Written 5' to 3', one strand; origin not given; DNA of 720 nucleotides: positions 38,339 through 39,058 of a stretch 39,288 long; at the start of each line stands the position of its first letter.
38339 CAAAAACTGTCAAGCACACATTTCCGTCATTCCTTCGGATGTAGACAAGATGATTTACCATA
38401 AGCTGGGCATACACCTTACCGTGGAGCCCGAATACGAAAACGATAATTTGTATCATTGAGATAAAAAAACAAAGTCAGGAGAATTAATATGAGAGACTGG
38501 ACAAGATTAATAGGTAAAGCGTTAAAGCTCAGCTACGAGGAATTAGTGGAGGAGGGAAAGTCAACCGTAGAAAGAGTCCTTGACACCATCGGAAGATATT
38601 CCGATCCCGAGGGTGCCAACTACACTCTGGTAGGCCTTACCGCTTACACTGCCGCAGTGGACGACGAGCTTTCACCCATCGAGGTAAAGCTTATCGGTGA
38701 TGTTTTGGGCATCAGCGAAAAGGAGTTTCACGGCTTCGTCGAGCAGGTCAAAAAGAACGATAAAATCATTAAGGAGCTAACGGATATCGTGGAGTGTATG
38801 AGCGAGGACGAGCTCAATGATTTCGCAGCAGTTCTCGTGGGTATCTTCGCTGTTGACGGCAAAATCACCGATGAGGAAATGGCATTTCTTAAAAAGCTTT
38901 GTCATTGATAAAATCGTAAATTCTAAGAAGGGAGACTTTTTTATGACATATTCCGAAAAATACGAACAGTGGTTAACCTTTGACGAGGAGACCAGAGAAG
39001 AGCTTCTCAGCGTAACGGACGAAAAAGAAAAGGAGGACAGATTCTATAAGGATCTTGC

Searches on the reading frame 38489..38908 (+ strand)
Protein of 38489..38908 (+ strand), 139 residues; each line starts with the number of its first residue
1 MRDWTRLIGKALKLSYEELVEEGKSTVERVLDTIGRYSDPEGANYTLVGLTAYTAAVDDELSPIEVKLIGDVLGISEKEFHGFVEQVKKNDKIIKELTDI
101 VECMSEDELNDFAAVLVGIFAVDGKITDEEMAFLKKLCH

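Call 56: find_encoding_contigs(protein=window:38489-38908:+, flank=10000, max_places=3)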
Protein window:38489-38908:+ (139 aa): 6 contigs read that carry it; 3 places shown.
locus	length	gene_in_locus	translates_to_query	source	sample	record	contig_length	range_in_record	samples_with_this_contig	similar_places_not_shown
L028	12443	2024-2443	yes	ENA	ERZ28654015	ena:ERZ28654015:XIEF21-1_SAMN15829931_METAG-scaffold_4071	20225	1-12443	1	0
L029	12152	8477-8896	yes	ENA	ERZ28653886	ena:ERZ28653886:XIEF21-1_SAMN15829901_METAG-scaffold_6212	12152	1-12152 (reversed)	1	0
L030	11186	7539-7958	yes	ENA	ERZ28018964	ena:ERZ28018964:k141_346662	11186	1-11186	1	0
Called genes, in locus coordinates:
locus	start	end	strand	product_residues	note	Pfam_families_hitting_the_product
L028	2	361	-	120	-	?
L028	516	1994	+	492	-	PF08903:DUF1846, PF20921:DUF1846_C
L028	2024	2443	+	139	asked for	-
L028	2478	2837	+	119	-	PF02878:PGM_PMM_I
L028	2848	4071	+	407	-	PF02878:PGM_PMM_I, PF02879:PGM_PMM_II, PF02880:PGM_PMM_III, PF00408:PGM_PMM_IV (weak)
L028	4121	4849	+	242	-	PF01987:AIM24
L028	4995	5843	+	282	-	PF26146:PI-PLC_X, PF00388:PI-PLC-X (weak)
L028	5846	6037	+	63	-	PF20037:DUF6440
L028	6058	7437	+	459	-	PF02056:Glyco_hydro_4, PF11975:Glyco_hydro_4C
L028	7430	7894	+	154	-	-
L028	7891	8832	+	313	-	PF02811:PHP (weak)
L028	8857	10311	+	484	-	PF13347:MFS_2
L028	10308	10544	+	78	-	-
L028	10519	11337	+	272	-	PF00753:Lactamase_B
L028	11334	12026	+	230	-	PF08713:DNA_alkylation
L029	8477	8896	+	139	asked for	-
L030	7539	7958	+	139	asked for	-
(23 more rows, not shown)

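Call 61: search_protein_families(library=pfam, proteins=[window:38489-38908:+], max_evalue=0.01)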
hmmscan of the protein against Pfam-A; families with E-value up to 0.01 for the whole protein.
window:38489-38908:+ (139 aa): 1 family
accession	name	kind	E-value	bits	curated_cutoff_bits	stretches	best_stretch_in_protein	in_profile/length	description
PF05099.18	TerB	-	0.00053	20.7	24.4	1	47-138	4-103/118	Tellurite resistance protein TerB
